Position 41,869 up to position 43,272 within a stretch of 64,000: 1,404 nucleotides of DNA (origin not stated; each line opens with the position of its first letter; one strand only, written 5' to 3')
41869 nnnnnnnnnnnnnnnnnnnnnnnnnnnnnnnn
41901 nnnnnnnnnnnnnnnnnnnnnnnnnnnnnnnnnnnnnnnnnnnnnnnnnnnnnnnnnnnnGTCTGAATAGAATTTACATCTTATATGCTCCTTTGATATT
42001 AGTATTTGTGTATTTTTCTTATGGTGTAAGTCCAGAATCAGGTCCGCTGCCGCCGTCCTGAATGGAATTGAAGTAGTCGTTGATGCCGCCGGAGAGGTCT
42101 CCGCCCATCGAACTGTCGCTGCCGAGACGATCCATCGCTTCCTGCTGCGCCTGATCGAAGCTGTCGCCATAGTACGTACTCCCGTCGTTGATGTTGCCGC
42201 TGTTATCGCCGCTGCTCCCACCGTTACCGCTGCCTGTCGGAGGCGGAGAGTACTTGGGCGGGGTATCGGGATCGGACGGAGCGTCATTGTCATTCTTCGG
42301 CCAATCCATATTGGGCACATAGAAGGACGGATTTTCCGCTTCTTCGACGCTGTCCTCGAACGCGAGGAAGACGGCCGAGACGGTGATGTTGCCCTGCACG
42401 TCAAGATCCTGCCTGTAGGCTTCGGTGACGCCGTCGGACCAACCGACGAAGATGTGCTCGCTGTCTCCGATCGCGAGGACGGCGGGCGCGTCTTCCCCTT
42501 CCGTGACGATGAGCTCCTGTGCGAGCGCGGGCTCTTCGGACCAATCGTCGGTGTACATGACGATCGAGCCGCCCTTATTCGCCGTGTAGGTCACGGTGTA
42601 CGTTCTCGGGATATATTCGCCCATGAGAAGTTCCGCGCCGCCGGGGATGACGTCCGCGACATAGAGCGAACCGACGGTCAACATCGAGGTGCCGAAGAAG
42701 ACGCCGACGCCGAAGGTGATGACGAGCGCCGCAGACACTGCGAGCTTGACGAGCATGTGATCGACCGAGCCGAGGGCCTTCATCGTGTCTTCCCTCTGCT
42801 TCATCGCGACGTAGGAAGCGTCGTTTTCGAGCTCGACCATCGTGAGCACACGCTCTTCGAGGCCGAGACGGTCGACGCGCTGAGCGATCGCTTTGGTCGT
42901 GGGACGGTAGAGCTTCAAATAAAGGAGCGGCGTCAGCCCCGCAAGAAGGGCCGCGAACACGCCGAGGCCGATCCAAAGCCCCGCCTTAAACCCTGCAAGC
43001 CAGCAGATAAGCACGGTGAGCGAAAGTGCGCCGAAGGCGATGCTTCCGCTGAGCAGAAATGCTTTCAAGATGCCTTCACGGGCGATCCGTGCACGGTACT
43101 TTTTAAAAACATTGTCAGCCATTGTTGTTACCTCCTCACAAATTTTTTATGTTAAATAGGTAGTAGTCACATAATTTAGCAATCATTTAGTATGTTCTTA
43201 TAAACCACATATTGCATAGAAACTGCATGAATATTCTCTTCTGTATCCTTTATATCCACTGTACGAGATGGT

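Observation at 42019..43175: A roughly 60% GC membrane-protein gene embedded in 35% GC phage DNA, abutting the IS607 right end but driven by a phage-type upstream motif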

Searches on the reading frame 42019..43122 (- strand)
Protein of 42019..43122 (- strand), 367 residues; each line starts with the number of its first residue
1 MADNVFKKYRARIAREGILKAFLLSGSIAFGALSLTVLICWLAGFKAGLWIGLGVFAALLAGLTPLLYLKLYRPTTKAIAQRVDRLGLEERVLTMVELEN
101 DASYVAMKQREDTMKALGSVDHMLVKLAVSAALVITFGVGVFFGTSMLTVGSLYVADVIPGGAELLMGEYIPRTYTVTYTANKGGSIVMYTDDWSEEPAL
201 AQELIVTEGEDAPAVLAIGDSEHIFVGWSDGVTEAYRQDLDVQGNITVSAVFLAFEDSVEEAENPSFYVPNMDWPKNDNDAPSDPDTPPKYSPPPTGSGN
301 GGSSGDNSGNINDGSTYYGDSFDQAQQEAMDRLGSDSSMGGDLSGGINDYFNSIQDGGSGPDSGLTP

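Call 5: search_protein_families(library=pfam, proteins=[window:42019-43122:-], max_evalue=0.01)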
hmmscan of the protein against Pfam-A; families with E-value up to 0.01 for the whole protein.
window:42019-43122:- (367 aa): 1 family
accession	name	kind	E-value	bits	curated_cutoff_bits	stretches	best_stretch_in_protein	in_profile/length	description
PF09479.16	Flg_new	-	0.0052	17.3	27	1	175-250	1-64/65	Listeria-Bacteroides repeat domain (List_Bact_rpt)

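Call 6: find_homologous_proteins(query=window:42019-43122:-)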
Query window:42019-43122:- (367 aa): 436 proteins with E <= 0.001 among 8000 candidates; the best 120 are listed.
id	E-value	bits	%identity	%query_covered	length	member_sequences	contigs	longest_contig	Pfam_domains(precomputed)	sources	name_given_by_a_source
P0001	1.2e-237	806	99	100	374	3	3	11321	-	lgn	-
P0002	1.3e-197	674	82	100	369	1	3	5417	PF18998.7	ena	-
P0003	6.4e-150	517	63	97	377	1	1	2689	-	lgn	-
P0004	2.5e-143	496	63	97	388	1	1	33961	-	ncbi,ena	-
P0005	1.5e-137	477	60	98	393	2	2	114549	-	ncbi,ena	-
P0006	1.7e-130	454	59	99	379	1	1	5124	-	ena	-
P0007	1.6e-129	450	57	98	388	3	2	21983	-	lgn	-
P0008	9.9e-126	438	56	98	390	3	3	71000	-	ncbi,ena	-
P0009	2.4e-125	437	54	98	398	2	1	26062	-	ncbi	-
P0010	3.7e-123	429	52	98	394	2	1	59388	-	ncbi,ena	-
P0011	1.2e-117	411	55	95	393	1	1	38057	-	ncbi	-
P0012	6.4e-115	402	52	98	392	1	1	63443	-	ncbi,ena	-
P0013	5.0e-112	393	52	98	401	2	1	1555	-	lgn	-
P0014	1.0e-110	388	49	99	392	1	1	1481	-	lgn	-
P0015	1.5e-109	385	51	98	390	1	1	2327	-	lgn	-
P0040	9.2e-83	297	46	96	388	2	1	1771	PF18998.7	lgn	-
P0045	1.5e-80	289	42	98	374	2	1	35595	PF18998.7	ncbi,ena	-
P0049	3.9e-80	288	43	98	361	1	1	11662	PF18998.7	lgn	-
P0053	1.5e-77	279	44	90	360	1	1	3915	PF18998.7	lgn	-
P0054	6.3e-77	277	44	96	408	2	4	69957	PF18998.7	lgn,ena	-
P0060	4.9e-75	271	43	96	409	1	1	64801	PF18998.7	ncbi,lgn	-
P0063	4.3e-74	268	39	95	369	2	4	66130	PF18998.7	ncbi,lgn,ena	-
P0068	4.2e-73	265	44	97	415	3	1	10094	PF18998.7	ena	-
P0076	3.9e-69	252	41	97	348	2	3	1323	PF18998.7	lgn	-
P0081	1.7e-67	246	42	97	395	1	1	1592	PF18998.7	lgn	-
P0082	1.2e-66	244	39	98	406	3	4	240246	PF18998.7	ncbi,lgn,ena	-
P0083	1.2e-66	244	39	97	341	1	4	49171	PF18998.7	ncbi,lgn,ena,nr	ncbi:MAG: hypothetical protein IJX87_02970 [Clostridia bacterium]|nr:hypothetical protein [Clostridi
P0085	1.8e-66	243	39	97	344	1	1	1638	PF18998.7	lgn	-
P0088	7.7e-65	238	40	97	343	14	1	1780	PF18998.7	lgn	-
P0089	1.5e-64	237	39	97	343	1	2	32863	PF18998.7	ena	-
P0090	1.7e-64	236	38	97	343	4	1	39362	PF18998.7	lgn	-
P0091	1.8e-63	233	40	96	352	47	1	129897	PF18998.7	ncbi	-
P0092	3.3e-63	232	43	96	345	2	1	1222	PF18998.7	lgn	-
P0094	1.5e-62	230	39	97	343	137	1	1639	PF18998.7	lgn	-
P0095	2.2e-62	230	39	95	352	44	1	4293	PF18998.7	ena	-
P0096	2.6e-62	229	39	97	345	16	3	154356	PF18998.7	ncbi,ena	-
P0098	7.7e-62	228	36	97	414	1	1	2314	PF18998.7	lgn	-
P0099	8.7e-62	228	40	95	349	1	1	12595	PF18998.7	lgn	-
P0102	4.2e-61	225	35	97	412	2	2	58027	PF18998.7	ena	-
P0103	7.3e-61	224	35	97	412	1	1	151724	PF18998.7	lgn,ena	-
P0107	1.4e-60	224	35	97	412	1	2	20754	PF18998.7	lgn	-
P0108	1.5e-60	223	35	97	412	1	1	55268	PF18998.7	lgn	-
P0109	1.6e-60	223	34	97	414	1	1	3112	PF18998.7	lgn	-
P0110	1.8e-60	223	34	97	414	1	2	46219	PF18998.7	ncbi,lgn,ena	-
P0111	1.8e-60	223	35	97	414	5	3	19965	PF18998.7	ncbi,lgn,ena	-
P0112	1.8e-60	223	35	97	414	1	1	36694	PF18998.7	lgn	-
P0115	2.4e-60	223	35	97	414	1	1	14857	PF18998.7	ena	-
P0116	2.4e-60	223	34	97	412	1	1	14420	PF18998.7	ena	-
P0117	2.5e-60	223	34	97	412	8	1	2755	PF18998.7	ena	-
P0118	2.6e-60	223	34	97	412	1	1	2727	PF18998.7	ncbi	ncbi:MAG: InlB B-repeat-containing protein [Lachnospiraceae bacterium]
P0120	3.0e-60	222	34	97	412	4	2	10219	PF18998.7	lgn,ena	-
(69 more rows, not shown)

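Call 9: find_encoding_contigs(protein=P0001, flank=10000, max_places=6)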
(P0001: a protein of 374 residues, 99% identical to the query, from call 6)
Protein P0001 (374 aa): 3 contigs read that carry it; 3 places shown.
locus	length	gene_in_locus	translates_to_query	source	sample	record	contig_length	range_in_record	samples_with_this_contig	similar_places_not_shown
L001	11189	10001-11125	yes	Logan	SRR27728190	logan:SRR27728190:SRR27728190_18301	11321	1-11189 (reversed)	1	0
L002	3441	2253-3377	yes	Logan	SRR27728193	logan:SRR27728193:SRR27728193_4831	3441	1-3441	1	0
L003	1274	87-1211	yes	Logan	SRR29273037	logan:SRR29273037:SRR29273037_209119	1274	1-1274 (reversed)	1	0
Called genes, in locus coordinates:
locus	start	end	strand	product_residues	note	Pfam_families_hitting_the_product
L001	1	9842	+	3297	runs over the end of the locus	PF09479:Flg_new, PF12799:LRR_4 (faint), PF13855:LRR_8 (faint), PF23952:LRR_EndoS (faint), PF13306:LRR_5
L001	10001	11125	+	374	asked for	-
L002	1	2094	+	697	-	?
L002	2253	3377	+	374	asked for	-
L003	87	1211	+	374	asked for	-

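Call 10: find_encoding_contigs(protein=P0002, flank=10000, max_places=6)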
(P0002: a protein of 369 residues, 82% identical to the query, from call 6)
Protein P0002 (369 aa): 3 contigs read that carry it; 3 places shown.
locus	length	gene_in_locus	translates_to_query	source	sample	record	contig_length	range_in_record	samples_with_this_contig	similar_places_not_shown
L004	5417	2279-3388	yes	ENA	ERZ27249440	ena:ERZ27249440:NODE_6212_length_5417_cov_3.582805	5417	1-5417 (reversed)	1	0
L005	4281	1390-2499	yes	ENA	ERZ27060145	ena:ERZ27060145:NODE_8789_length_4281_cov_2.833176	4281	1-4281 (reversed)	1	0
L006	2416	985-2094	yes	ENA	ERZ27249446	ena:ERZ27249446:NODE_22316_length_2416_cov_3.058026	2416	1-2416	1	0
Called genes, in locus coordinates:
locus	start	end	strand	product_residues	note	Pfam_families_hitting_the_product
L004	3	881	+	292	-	?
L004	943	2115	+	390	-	PF13306:LRR_5, PF13855:LRR_8 (faint), PF13306:LRR_5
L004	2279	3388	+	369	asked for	PF18998:Flg_new_2 (faint)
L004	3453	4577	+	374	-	PF00493:MCM, PF20030:bpMoxR, PF00004:AAA (weak), PF07726:AAA_3, PF07728:AAA_5, PF17863:AAA_lid_2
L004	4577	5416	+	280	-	?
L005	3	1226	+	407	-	?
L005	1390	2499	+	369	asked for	PF18998:Flg_new_2 (faint)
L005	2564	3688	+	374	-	PF00493:MCM, PF20030:bpMoxR, PF00004:AAA (weak), PF07726:AAA_3, PF07728:AAA_5, PF17863:AAA_lid_2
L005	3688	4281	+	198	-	?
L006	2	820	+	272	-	?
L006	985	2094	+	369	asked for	PF18998:Flg_new_2 (faint)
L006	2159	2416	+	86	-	?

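Call 12: find_encoding_contigs(protein=window:42019-43122:-, flank=10000, max_places=10)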
Protein window:42019-43122:- (367 aa): 5 contigs read that carry it; 2 places shown.
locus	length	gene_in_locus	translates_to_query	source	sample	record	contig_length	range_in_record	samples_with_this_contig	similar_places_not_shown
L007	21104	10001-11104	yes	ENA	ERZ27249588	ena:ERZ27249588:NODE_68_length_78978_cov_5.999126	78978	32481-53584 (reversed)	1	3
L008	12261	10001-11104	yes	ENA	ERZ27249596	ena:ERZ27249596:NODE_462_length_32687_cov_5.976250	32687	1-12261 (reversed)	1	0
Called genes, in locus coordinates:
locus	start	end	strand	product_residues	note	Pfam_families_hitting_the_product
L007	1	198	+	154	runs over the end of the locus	-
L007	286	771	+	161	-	-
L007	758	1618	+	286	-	PF00149:Metallophos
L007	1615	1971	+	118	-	PF01844:HNH, PF14279:HNH_5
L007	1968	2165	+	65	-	-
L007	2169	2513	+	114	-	-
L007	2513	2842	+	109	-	-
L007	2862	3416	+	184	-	PF13521:AAA_28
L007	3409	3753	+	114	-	-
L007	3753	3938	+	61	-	-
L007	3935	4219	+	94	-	-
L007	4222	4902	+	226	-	PF01327:Pep_deformylase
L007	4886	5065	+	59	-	-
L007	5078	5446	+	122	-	-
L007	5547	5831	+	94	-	-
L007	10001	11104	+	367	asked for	-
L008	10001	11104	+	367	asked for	-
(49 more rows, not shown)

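Call 17: find_related_loci(query=window:42019-43122:-, collection=viral_contigs, flank=8000)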
Query window:42019-43122:- (367 aa) in viral_contigs; peptide patterns used: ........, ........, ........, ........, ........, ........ (x = any residue, [..] = any of these).
1 stretches matched a pattern, but none encodes a relative of the query by tblastn (E <= 1e-3).

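Call 18: find_related_loci(query=window:42019-43122:-, collection=genome_contigs, flank=8000)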
Query window:42019-43122:- (367 aa) in genome_contigs; peptide patterns used: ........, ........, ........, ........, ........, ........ (x = any residue, [..] = any of these).
35 stretches matched a pattern; 6 encode a relative of the query (tblastn E <= 1e-3); 6 distinct loci.
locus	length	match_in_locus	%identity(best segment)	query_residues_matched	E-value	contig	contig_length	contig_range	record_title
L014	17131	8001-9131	60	1-359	1e-133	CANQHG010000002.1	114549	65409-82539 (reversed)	MAG: uncultured Clostridia bacterium isolate Lapin-030__bin24 genome assembly, contig: Lapin-030__NODE_204_length_114549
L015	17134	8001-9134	56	1-359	4e-132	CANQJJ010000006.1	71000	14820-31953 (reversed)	MAG: uncultured Clostridia bacterium isolate Lapin-032__bin10 genome assembly, contig: Lapin-032__NODE_651_length_71000_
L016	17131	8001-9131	52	1-359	3e-132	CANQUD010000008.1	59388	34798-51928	MAG: uncultured Clostridia bacterium isolate Lapin-008__bin80 genome assembly, contig: Lapin-008__NODE_628_length_59388_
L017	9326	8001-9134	54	1-359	1e-131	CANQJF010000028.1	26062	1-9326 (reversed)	MAG: uncultured Clostridia bacterium isolate Lapin-032__bin107 genome assembly, contig: Lapin-032__NODE_2961_length_2606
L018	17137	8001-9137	52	1-359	3e-125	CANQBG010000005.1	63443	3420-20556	MAG: uncultured Clostridia bacterium isolate Lapin-002__bin92 genome assembly, contig: Lapin-002__NODE_570_length_63443_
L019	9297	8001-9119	51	1-359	1e-116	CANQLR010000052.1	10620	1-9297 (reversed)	MAG: uncultured Clostridia bacterium isolate Lapin-015__bin65 genome assembly, contig: Lapin-015__NODE_6438_length_10620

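Call 21: search_protein_families(library=pfam, proteins=[L014:140-7852:+, L014:8001-9182:+, L014:9219-10364:+, L014:10364-11263:+, L014:11260-13257:+, L014:13270-16095:+], max_evalue=0.001)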
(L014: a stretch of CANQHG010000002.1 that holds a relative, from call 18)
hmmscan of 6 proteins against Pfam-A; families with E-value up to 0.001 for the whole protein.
L014:140-7852:+ (2570 aa): 5 families
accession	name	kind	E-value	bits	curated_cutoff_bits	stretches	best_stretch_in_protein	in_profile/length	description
PF13306.12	LRR_5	-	6.2e-267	870.2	27.7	20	1697-1826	2-126/127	BspA type Leucine rich repeat region (6 copies)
PF13855.12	LRR_8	-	8.2e-40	134.8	27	0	1787-1828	10-53/61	Leucine rich repeat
PF12799.13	LRR_4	-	6.1e-12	45.8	27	0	1757-1793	3-39/44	Leucine Rich repeats (2 copies)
PF23952.1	LRR_EndoS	-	7.3e-12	46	27.9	0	2031-2072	55-99/116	Endo-beta-N-acetylglucosaminidase EndoS LRR domain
PF09479.16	Flg_new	-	5.6e-10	39.6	27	1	74-140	1-65/65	Listeria-Bacteroides repeat domain (List_Bact_rpt)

L014:8001-9182:+ (393 aa): 0 families

L014:9219-10364:+ (381 aa): 9 families
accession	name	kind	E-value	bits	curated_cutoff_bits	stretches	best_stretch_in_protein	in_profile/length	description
PF07726.17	AAA_3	-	1.1e-61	207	27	1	45-177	2-131/131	ATPase family associated with various cellular activities (AAA)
PF17863.7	AAA_lid_2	-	5.3e-17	61.8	22.7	1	250-317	4-71/74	AAA lid domain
PF07728.20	AAA_5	-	6.5e-14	52.6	22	1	44-175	1-139/139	AAA domain (dynein-related subfamily)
PF20030.5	bpMoxR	-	1.3e-09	37.9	27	1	16-193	5-178/205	MoxR domain in the MoxR-vWA-beta-propeller ternary systems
PF00493.29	MCM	-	5.4e-08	32.7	23.3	1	34-160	35-175/224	MCM P-loop domain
PF00004.35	AAA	-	1.5e-06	29.1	21.2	1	45-159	1-111/131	ATPase family associated with various cellular activities (AAA)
PF01078.27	Mg_chelatase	-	0.00015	21.7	20.3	0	23-64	3-44/207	Magnesium chelatase, subunit ChlI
PF00158.32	Sigma54_activat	-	0.00024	21.3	20.2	0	111-157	96-143/168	Sigma-54 interaction domain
PF13191.12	AAA_16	-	0.00082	20.3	32.6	0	42-66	24-48/167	AAA ATPase domain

L014:10364-11263:+ (299 aa): 1 family
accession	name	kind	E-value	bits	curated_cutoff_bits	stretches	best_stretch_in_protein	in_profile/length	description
PF01882.25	DUF58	-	8.4e-32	110.6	23.4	1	46-258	1-211/216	Protein of unknown function DUF58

L014:11260-13257:+ (665 aa): 2 families
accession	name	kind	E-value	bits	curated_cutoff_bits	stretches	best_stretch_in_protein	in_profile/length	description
PF13519.12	VWA_2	-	5.4e-09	37.1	27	1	93-203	1-105/107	von Willebrand factor type A domain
PF07584.16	BatA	-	5.4e-08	33.6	25.9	1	5-80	4-77/77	Aerotolerance regulator N-terminal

L014:13270-16095:+ (941 aa): 5 families
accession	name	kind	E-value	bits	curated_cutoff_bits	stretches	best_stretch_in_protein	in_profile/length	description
PF00092.34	VWA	-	7.1e-30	104.9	23.8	2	439-600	2-166/174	von Willebrand factor type A domain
PF13519.12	VWA_2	-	3.8e-27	95.5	27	2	439-541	1-106/107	von Willebrand factor type A domain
PF13768.12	VWA_3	-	2.2e-16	60.7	27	1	439-591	3-151/155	von Willebrand factor type A domain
PF05762.20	VWA_CoxE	-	7.2e-10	39.1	26.4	1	73-198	56-185/222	VWA domain containing CoxE-like protein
PF07090.17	GATase1_like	-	1e-07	32.2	27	0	332-434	34-145/247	Putative glutamine amidotransferase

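Call 22: search_protein_families(library=ncbifam, proteins=[window:42019-43122:-, L014:8001-9182:+, L014:10364-11263:+, L014:11260-13257:+, L014:13270-16095:+], max_evalue=0.01)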
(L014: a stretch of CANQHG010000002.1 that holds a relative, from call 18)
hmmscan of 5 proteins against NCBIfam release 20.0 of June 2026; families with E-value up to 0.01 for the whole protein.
window:42019-43122:- (367 aa): 0 families

L014:8001-9182:+ (393 aa): 0 families

L014:10364-11263:+ (299 aa): 0 families

L014:11260-13257:+ (665 aa): 0 families

L014:13270-16095:+ (941 aa): 6 families
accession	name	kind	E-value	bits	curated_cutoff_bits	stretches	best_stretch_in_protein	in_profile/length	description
TIGR03788.1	marine_srt_targ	equivalog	2e-12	46.3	551.65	1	430-542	265-380/629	marine proteobacterial sortase target protein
TIGR02442.1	Cob-chelat-sub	hypoth_equivalog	1.2e-10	40.5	779.45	1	439-594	475-638/641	putative cobaltochelatase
TIGR03436.1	acidobact_VWFA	subfamily_domain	2.3e-07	30.6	81.25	1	428-550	59-199/324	VWA domain-containing protein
NF010238.0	PRK13685.1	subfamily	6.4e-07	28.8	432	1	36-184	60-221/335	hypothetical protein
TIGR02031.1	BchD-ChlD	equivalog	0.00056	18.7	499.55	1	439-541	426-530/608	magnesium chelatase ATPase subunit D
NF047508.1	VWA_BatA_Lepto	exception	0.0039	16.3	380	0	432-612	84-271/315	VWA domain-containing protein BatA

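Call 56: search_solved_structures(query=A5, max_evalue=1)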
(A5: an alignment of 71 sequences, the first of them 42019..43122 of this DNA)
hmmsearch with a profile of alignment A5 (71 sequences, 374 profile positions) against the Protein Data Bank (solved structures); distinct sequences matched with E-value up to 1: 6.
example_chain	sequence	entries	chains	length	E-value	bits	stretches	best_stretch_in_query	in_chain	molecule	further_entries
6xrr_J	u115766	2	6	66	0.053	16.1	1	13-54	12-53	RHS repeat protein | Rhs1 protein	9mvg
3etz_A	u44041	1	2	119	0.21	14.2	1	281-364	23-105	Adhesin A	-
7kj7_B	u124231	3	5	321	0.59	12.7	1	278-327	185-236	Surface protein P12p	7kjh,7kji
3c19_A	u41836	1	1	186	0.9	12.1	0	142-221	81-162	Uncharacterized protein MK0293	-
7o4h_A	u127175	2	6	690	0.94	12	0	252-327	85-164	cGMP-gated cation channel alpha-1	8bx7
9ufb_D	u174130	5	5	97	0.99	11.9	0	17-73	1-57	Cytochrome bo(3) ubiquinol oxidase subunit 4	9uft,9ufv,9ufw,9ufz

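Call 57: search_protein_families(library=padloc, proteins=[window:42019-43122:-, L014:9219-10364:+, L014:10364-11263:+, L014:11260-13257:+], max_evalue=0.01)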
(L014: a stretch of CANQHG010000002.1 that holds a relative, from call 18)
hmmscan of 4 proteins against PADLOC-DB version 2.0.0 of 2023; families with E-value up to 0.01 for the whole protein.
window:42019-43122:- (367 aa): 0 families

L014:9219-10364:+ (381 aa): 3 families
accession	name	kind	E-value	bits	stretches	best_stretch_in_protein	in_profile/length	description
PDLC03838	DolB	-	1.2e-06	26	1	15-128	131-249/375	-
PDLC03547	REase_II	-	0.00042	17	1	38-108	260-334/585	Type II restriction enzyme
PDLC04140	mad8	-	0.0021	15.6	1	29-219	14-129/314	mads_8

L014:10364-11263:+ (299 aa): 0 families

L014:11260-13257:+ (665 aa): 0 families

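Call 63: predict_structure(alignment_id=A5)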
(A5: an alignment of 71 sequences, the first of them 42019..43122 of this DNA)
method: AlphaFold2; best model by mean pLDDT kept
length: 367 residues; sequences in the alignment: 71
mean_pLDDT: 78.8   pTM: 0.50
mean pLDDT of the five models: 78.8, 78.7, 78.2, 78.2, 76.9
residues with pLDDT >= 90: 150; 70-90: 117; 50-70: 58; < 50: 42
segments of 3 or more residues with pLDDT < 50: 274-280, 295-299, 301-316, 358-367
pLDDT, mean of each block of 10 residues (from residue 1): 78 89 95 95 93 97 96 81 70 71 84 73 71 92 94 92 80 90 92 79 89 95 96 96 95 78 55 48 53 49 42 51 80 80 81 61 44
secondary structure, 60 per line:
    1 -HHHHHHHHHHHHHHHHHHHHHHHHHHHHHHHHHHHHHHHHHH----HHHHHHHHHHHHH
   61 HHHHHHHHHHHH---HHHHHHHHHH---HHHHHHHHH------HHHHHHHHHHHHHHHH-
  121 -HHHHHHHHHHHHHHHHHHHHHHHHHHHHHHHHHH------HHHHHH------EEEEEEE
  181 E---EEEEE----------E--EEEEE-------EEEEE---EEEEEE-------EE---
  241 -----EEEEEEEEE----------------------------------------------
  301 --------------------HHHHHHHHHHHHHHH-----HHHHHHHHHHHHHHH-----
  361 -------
elements in order: H2-43 H48-72 H76-85 H89-97 H104-119 H122-155 H162-167 E174-181 E185-189 E203-207 E215-219 E223-228 E246-254 H321-335 H341-355
